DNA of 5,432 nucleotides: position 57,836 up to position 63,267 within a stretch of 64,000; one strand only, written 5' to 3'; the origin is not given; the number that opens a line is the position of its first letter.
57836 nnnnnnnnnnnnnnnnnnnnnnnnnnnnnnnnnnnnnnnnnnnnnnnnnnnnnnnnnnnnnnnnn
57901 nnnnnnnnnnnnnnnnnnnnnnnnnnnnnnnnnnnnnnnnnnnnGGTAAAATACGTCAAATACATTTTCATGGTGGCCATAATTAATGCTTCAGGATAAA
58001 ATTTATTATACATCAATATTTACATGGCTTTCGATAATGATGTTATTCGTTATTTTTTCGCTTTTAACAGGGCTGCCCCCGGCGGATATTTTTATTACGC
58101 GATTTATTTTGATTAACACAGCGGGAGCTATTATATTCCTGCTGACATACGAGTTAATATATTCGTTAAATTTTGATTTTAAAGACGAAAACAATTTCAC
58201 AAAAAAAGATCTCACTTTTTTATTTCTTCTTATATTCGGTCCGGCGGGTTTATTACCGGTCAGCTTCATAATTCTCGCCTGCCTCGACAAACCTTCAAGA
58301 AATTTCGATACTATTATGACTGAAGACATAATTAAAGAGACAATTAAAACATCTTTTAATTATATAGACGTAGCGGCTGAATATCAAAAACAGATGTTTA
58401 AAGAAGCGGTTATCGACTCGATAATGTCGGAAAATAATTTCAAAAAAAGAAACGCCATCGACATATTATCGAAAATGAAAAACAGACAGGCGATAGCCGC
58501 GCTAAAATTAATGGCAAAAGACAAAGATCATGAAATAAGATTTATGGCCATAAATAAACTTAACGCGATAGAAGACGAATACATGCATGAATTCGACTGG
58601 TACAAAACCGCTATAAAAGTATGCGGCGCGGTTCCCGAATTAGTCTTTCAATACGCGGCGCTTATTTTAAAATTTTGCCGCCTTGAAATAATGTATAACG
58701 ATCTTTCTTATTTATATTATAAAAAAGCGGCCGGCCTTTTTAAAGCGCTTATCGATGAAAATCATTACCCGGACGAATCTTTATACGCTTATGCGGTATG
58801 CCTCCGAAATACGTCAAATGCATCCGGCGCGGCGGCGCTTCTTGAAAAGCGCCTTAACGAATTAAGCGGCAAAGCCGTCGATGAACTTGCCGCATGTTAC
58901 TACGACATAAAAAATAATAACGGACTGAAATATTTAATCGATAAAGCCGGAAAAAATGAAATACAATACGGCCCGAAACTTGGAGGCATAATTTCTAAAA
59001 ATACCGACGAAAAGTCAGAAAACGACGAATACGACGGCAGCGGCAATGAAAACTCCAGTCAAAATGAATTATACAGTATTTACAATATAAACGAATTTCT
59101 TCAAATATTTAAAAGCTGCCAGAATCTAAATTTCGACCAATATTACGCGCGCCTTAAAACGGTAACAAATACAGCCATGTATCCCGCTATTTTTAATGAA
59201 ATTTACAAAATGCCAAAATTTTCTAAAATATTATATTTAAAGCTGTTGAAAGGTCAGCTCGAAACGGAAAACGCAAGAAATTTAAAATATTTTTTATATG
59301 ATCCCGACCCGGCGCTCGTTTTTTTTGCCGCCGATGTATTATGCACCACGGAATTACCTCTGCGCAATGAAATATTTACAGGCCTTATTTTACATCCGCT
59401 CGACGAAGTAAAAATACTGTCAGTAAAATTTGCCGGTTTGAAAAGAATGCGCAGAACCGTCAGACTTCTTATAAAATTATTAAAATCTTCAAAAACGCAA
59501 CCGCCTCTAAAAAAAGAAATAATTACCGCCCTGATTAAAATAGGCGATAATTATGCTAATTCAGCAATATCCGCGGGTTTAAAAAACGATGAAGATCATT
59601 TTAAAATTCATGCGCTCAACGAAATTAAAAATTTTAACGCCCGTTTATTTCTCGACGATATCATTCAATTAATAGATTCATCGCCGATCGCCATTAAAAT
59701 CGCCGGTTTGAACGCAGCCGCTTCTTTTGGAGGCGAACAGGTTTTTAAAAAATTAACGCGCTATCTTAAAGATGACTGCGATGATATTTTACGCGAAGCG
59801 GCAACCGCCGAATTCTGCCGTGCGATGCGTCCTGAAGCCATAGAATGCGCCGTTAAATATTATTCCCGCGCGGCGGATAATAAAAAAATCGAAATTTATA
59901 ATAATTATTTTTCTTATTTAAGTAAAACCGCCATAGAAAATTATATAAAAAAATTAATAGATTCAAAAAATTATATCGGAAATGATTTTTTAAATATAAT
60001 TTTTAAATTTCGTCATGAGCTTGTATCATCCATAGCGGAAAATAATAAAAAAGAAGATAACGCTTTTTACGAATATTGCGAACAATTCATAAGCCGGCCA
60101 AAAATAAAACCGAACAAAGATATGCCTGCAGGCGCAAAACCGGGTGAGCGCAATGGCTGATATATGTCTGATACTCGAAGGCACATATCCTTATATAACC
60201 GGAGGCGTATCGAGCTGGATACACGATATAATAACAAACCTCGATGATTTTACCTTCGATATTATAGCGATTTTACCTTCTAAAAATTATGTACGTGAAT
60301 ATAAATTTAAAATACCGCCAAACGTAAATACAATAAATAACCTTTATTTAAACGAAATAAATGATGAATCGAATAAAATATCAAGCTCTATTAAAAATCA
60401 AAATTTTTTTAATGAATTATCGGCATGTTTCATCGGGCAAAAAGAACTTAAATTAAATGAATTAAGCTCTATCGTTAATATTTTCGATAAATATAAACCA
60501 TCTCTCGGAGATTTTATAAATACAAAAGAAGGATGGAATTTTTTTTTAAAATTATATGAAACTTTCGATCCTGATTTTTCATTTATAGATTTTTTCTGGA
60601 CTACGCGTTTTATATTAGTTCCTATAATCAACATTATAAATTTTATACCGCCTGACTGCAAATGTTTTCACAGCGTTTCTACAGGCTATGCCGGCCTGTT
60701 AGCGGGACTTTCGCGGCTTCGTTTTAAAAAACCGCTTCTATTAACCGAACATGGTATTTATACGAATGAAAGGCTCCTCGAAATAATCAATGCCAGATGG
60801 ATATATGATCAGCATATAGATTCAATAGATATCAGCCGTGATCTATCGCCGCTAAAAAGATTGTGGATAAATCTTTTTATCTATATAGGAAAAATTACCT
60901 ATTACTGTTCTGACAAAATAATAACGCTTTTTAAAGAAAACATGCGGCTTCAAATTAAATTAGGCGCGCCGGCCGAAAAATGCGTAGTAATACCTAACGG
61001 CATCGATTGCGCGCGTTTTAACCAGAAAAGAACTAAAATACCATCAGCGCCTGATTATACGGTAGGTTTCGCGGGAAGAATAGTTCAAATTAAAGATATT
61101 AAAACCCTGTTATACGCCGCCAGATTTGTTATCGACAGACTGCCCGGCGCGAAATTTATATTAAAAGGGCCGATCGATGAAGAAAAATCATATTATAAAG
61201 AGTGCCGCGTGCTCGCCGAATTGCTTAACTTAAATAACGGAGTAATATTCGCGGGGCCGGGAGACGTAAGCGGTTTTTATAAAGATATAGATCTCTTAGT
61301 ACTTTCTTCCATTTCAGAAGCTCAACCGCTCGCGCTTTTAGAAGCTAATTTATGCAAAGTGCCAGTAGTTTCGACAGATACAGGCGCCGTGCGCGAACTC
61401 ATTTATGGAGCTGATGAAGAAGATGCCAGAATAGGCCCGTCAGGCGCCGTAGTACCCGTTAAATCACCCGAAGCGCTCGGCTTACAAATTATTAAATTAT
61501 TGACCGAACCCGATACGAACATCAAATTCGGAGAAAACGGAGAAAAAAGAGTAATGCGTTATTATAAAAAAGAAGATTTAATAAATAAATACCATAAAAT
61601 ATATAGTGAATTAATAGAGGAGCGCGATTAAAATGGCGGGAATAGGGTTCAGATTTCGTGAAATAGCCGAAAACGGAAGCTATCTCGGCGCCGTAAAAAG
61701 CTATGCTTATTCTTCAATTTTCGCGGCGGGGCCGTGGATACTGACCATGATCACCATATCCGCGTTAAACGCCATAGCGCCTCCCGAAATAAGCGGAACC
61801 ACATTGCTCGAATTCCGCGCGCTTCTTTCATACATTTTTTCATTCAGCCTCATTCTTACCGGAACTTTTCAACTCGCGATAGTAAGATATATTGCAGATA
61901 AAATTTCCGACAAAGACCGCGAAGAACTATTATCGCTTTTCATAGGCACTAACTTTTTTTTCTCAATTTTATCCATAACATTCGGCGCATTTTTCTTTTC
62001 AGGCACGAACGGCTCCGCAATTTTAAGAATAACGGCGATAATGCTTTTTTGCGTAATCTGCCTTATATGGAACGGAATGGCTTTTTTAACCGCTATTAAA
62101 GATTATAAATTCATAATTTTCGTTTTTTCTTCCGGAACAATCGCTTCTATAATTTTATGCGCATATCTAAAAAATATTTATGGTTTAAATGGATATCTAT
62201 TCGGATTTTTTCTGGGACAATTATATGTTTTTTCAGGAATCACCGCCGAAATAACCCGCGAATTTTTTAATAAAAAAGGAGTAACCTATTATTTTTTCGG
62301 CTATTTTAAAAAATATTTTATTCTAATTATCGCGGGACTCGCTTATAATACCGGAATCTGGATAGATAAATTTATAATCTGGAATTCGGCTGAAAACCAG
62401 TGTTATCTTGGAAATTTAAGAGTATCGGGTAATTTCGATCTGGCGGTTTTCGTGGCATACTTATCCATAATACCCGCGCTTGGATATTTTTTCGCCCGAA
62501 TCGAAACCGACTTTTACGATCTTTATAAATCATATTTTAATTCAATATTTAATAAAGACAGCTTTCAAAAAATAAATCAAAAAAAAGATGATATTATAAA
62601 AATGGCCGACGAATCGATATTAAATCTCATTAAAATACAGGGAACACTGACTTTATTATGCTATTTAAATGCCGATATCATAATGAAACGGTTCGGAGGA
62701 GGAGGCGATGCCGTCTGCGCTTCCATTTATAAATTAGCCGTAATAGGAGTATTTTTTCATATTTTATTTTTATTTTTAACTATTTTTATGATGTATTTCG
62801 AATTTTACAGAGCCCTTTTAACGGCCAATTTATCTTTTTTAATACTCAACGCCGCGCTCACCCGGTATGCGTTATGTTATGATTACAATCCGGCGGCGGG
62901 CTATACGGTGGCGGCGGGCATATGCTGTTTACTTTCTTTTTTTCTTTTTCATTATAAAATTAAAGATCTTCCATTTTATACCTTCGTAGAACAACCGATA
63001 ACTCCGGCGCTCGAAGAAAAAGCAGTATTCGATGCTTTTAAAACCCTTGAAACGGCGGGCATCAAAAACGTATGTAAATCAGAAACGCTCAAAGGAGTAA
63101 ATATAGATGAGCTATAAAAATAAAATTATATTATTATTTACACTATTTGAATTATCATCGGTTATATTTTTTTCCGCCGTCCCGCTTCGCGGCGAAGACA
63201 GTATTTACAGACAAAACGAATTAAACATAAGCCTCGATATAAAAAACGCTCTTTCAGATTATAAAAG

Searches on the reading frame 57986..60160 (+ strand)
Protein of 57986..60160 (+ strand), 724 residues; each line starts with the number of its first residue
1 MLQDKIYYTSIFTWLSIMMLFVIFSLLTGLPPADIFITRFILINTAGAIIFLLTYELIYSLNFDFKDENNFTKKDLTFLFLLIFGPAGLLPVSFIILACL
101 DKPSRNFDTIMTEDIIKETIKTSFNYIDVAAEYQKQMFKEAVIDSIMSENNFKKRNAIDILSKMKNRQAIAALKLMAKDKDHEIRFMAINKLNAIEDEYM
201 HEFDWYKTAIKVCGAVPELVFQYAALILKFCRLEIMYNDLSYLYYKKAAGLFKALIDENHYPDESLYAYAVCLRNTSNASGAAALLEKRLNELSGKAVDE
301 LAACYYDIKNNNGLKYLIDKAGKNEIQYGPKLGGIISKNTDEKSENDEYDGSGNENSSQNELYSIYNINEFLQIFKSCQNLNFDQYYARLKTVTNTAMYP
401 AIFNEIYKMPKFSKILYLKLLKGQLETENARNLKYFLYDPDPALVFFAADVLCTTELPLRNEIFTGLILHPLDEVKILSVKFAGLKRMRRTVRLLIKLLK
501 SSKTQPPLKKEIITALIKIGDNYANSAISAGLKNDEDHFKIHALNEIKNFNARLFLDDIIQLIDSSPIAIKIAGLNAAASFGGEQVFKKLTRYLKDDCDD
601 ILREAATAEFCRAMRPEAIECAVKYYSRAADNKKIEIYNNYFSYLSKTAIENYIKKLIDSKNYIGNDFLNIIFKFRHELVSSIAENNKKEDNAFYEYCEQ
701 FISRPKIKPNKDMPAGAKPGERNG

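Call 4: search_protein_families(library=pfam, proteins=[window:57986-60160:+], max_evalue=1)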
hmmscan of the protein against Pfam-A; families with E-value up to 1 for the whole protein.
window:57986-60160:+ (724 aa): 4 families
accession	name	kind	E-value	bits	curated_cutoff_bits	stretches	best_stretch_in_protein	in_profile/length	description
PF13646.12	HEAT_2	-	3.1e-17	63.1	27.7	3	531-607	7-84/88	HEAT repeats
PF15757.10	Amelotin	-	0.0087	16.1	27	1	451-481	98-128/195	Amelotin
PF02985.28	HEAT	-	0.11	13.2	23.5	0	173-195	6-27/31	HEAT repeat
PF12895.13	ANAPC3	-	0.29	11.9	27.2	1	244-310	4-71/82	Anaphase-promoting complex, cyclosome, subunit 3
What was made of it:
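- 57986..60160 (+): 724-aa membrane protein with HEAT repeats in the PelE position. Pfam HEAT_2 E 3.1e-17 (call 4).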

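Call 6: search_protein_families(library=ncbifam, proteins=[window:57986-60160:+], max_evalue=1)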
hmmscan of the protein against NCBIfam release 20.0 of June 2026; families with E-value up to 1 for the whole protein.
window:57986-60160:+ (724 aa): 2 families
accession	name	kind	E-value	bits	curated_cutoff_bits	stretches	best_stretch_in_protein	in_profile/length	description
NF045915.1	PhycobilmeDegNblB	equivalog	2.7e-06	27.1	300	2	144-198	137-191/214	phycobilisome degradation protein NblB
NF008029.0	PRK10760.1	equivalog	0.039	13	449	1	89-179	9-98/359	lytic murein transglycosylase B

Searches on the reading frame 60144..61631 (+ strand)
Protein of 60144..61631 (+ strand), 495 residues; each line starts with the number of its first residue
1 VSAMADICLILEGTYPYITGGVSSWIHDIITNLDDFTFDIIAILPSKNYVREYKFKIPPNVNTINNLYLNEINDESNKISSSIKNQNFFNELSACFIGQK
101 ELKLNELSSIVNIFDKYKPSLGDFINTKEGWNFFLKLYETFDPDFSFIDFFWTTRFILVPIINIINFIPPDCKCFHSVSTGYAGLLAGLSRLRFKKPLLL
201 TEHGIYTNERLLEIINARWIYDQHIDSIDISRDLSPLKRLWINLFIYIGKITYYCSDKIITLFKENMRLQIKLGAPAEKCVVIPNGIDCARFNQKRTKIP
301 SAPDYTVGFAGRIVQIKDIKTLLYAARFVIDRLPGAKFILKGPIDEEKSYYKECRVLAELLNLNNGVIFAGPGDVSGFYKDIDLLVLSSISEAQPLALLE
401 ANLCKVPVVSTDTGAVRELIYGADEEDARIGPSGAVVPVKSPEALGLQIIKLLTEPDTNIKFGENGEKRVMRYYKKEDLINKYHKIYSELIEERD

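Call 5: search_protein_families(library=pfam, proteins=[window:60144-61631:+], max_evalue=0.001)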
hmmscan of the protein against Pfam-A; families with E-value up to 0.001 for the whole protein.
window:60144-61631:+ (495 aa): 4 families
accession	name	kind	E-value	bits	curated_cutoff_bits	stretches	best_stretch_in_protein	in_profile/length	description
PF11997.14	DUF3492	-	3.8e-76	256.8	23.3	1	5-277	1-267/268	Domain of unknown function (DUF3492)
PF00534.26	Glycos_transf_1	-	7.5e-24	84.6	26.4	1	302-469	13-172/172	Glycosyl transferases group 1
PF13692.12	Glyco_trans_1_4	-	2.4e-20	73.7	27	1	306-454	3-141/142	Glycosyl transferases group 1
PF13439.12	Glyco_transf_4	-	3.1e-08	34.2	28.5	1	169-291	72-170/170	Glycosyltransferase Family 4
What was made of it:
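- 60144..61631 (+): pelF, GT4 glycosyltransferase; its start overlaps the end of the previous gene by 17 nt. Pfam DUF3492 plus Glycos_transf_1 (call 5).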

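Call 6: search_protein_families(library=ncbifam, proteins=[window:60144-61631:+], max_evalue=1)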
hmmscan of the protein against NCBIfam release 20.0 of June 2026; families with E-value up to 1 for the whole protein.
window:60144-61631:+ (495 aa): 26 families (the best 25 are shown)
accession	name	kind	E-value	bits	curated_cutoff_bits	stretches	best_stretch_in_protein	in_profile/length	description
NF038011.1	PelF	equivalog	3e-127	425.6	100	1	6-487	1-489/489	GT4 family glycosyltransferase PelF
TIGR03088.1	stp2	hypoth_equivalog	6e-21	74.9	409.05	1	269-490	151-373/374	TIGR03088 family PEP-CTERM/XrtA system glycosyltransferase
NF041876.1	EPS_EpsE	equivalog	1.4e-20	73.9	400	1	275-476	183-382/389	exopolysaccharide biosynthesis GT4 family glycosyltransferase EpsE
TIGR03999.1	thiol_BshA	equivalog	1.3e-15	57.3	273.7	1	272-491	161-374/375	N-acetyl-alpha-D-glucosaminyl L-malate synthase BshA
TIGR02149.1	glgA_Coryne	subfamily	1e-13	51.2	302.4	1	250-490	139-390/391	glycogen synthase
TIGR04157.1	glyco_rSAM_CFB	subfamily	1.1e-12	47.7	400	1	252-487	166-406/406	TIGR04157 family glycosyltransferase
TIGR04063.1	stp3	hypoth_equivalog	7.9e-12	44.7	442.05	1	267-491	168-396/397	TIGR04063 family PEP-CTERM/XrtA system glycosyltransferase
TIGR03449.1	mycothiol_MshA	equivalog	9.1e-11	41.3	462.5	1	269-491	179-404/406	D-inositol-3-phosphate glycosyltransferase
NF041010.1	glycosy_Agl16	equivalog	4.1e-10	39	575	1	264-489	142-350/352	glycosylation protein Agl16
NF047684.1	TeichurnBiosyTuaC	equivalog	6.5e-09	35.2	550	1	278-490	185-389/391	teichuronic acid biosynthesis protein TuaC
NF038298.1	EPS_HpsO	equivalog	8.6e-09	34.6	575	1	303-491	200-388/388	hormogonium polysaccharide biosynthesis glycosyltransferase HpsO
TIGR04005.1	wcaL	equivalog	1.2e-07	31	537.6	1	268-445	188-360/406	colanic acid biosynthesis glycosyltransferase WcaL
NF038255.1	exopoly_VpsD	equivalog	5.8e-07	28.7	300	1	243-491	141-380/381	VpsD family glycosyltransferase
TIGR04047.1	MSMEG_0565_glyc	hypoth_equivalog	1.6e-06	27.5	259.85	1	279-420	160-315/373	MSMEG_0565 family glycosyltransferase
NF012034.0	PRK15490.1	equivalog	3.2e-06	25.8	813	1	294-418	388-509/578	Vi polysaccharide biosynthesis glycosyltransferase TviE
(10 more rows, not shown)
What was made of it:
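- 60144..61631 (+): NCBIfam PelF equivalog, 425.6 bits against a cut-off of 100 (call 6).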

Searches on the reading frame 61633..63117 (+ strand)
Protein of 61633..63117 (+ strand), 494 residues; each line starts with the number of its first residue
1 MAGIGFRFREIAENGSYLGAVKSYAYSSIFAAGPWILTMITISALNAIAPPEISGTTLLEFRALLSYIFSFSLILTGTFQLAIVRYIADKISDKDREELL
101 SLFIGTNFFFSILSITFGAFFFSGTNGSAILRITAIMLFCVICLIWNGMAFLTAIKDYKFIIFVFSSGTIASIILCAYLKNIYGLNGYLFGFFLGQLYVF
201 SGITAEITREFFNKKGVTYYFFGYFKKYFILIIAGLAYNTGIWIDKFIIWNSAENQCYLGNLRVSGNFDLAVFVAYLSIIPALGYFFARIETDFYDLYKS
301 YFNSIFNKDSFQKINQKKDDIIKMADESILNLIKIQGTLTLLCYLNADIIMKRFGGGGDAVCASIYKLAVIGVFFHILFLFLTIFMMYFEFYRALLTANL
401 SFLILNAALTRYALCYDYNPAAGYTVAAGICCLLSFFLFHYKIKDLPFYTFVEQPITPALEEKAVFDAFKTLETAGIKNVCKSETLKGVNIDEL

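Call 5: search_protein_families(library=pfam, proteins=[window:61633-63117:+], max_evalue=0.001)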
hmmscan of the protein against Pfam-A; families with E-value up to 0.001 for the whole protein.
window:61633-63117:+ (494 aa): 1 family
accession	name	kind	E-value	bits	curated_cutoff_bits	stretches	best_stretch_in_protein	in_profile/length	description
PF16933.10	PelG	-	1.1e-107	361.2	29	1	1-451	1-452/452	Putative exopolysaccharide Exporter (EPS-E)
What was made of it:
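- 61633..63117 (+): pelG, polytopic membrane protein. Pfam PelG E 1.1e-107, full length (call 5).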

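Call 6: search_protein_families(library=ncbifam, proteins=[window:61633-63117:+], max_evalue=1)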
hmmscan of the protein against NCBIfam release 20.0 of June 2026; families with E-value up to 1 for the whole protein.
window:61633-63117:+ (494 aa): 0 families
